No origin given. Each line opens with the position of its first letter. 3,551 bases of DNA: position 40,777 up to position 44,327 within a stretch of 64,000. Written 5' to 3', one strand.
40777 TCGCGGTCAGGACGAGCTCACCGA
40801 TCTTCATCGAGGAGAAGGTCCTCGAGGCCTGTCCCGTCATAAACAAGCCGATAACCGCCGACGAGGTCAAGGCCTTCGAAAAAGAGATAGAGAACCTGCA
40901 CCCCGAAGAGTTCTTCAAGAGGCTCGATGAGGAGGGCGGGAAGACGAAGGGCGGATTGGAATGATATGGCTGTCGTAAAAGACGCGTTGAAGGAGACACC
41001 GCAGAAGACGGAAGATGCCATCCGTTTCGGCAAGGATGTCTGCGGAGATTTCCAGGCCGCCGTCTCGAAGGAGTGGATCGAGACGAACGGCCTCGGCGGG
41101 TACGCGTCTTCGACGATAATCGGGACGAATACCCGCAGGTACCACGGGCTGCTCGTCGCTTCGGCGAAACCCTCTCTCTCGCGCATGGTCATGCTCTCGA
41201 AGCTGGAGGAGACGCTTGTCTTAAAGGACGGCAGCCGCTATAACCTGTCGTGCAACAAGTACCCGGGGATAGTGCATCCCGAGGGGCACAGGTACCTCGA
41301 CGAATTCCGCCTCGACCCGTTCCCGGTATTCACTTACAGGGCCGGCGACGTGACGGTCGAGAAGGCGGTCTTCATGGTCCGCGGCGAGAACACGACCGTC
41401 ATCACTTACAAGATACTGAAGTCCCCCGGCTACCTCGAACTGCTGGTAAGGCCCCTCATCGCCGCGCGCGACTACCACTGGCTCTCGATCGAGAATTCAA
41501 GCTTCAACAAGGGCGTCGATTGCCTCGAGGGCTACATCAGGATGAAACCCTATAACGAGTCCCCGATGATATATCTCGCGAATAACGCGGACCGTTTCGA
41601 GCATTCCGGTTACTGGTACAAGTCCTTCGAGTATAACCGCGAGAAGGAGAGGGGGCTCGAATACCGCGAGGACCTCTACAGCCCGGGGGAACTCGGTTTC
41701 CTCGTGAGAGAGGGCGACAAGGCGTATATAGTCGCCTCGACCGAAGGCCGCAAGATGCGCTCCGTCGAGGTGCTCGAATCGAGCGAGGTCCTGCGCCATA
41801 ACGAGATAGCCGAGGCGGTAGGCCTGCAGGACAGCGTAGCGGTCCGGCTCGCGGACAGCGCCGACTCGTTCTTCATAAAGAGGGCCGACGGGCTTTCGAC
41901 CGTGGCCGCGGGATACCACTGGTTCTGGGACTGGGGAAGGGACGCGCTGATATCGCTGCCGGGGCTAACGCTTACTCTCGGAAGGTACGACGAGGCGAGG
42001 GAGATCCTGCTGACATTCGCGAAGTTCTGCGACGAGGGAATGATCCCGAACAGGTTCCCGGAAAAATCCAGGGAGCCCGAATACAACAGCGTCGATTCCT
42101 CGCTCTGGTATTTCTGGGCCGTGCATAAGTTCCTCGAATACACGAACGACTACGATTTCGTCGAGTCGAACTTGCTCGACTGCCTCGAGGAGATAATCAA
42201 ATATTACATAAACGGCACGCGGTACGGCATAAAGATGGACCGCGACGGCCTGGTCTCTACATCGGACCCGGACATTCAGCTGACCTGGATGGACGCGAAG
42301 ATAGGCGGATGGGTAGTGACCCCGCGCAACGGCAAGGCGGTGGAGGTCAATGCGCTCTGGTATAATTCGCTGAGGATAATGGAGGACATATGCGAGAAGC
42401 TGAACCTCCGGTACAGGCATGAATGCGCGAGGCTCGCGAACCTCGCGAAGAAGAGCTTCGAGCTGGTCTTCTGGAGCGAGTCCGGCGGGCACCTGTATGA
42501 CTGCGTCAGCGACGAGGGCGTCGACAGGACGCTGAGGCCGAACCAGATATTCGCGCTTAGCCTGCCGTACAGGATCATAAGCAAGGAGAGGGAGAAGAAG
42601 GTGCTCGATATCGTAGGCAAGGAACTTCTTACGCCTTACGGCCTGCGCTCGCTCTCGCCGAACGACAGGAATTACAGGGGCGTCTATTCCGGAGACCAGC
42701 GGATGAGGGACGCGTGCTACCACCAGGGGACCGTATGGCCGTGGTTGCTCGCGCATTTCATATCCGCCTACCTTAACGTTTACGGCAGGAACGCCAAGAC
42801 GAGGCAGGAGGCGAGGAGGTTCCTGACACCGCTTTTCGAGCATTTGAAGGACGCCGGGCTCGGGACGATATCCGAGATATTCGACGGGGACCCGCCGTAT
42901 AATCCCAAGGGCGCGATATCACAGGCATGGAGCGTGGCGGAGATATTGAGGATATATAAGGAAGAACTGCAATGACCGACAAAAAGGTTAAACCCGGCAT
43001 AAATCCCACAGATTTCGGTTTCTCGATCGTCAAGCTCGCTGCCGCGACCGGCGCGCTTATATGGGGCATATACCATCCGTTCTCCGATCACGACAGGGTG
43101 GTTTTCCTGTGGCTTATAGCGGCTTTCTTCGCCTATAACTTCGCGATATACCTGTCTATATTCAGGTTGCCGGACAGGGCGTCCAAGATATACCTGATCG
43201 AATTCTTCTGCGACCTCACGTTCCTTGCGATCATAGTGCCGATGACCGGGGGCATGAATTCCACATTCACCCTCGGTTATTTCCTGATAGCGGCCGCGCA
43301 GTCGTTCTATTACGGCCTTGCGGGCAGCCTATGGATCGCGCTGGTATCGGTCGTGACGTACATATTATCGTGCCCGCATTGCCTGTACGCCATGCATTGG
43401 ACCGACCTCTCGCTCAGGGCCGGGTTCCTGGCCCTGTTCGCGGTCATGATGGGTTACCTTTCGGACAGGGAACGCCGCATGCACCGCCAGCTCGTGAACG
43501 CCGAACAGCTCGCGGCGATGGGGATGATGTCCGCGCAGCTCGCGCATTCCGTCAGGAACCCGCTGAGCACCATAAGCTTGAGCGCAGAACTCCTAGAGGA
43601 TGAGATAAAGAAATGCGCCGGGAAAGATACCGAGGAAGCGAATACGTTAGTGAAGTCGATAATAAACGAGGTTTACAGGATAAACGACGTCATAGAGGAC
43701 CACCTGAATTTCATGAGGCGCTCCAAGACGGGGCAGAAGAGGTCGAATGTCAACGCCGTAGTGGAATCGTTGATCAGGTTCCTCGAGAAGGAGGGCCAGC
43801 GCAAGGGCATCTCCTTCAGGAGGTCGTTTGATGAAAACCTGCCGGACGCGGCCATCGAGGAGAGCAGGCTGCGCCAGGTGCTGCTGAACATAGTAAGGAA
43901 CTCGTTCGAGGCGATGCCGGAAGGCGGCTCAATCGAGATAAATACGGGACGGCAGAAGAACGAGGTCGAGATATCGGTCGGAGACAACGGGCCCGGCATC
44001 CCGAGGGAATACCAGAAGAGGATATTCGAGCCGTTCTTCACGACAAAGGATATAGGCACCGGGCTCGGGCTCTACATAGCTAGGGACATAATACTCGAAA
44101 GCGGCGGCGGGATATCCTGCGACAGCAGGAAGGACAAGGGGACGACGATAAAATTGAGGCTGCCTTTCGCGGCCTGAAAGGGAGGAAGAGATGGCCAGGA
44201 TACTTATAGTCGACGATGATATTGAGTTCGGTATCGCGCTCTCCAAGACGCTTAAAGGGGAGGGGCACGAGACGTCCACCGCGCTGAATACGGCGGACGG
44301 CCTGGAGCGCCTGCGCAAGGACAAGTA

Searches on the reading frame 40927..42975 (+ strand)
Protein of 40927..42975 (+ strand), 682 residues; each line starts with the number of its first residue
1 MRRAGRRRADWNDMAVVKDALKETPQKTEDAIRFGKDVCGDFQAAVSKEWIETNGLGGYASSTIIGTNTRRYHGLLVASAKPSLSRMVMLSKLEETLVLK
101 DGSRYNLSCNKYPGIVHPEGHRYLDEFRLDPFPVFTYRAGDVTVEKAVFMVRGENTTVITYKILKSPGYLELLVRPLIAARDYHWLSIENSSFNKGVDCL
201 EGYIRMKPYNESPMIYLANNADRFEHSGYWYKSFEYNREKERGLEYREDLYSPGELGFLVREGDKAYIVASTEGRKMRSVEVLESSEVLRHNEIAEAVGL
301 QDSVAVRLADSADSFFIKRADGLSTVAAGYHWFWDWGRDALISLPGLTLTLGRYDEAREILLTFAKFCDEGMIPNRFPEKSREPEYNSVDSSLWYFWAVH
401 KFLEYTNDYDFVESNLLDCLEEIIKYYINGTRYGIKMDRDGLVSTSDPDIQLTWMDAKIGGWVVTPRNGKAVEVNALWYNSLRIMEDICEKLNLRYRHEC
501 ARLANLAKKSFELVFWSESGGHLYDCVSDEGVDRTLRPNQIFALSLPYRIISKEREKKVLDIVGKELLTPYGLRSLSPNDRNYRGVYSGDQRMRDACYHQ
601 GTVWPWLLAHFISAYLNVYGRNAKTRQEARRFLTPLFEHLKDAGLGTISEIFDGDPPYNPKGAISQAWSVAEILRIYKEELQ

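Call 12: search_protein_families(library=pfam, proteins=[window:40927-42975:+], max_evalue=0.0001)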
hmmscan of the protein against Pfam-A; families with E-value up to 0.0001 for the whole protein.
window:40927-42975:+ (682 aa): 3 families
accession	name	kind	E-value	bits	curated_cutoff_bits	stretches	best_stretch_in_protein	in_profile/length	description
PF06202.20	GDE_C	-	2.2e-126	422.2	21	1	312-675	3-367/367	Amylo-alpha-1,6-glucosidase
PF12439.13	GDE_N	-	5e-77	258.7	27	1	48-266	1-218/219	Glycogen debranching enzyme N terminal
PF22422.2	MGH1-like_GH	-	1.3e-05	25.4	27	0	368-655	36-343/356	Mannosylglycerate hydrolase MGH1-like glycoside hydrolase domain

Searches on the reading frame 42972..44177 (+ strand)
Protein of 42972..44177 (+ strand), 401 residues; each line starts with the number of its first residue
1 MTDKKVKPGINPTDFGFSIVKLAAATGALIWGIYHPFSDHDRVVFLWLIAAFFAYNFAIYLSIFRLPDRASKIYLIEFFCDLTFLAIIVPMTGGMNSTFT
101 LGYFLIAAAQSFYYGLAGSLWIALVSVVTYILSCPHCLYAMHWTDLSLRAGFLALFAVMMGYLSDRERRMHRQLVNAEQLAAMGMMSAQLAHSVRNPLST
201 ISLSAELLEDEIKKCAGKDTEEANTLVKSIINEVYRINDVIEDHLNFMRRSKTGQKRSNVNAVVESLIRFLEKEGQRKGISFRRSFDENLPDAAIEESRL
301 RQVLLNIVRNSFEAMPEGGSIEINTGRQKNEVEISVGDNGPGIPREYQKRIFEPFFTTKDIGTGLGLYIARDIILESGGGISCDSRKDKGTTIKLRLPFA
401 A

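Call 12: search_protein_families(library=pfam, proteins=[window:42972-44177:+], max_evalue=0.0001)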
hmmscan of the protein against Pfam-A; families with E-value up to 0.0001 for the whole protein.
window:42972-44177:+ (401 aa): 2 families
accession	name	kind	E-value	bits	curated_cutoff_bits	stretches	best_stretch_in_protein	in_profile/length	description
PF02518.31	HATPase_c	-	1.7e-26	93.2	26.4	1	297-400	3-110/111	Histidine kinase-, DNA gyrase B-, and HSP90-like ATPase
PF00512.31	HisKA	-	7.3e-12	45.6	26.9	1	183-249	2-62/66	His Kinase A (phospho-acceptor) domain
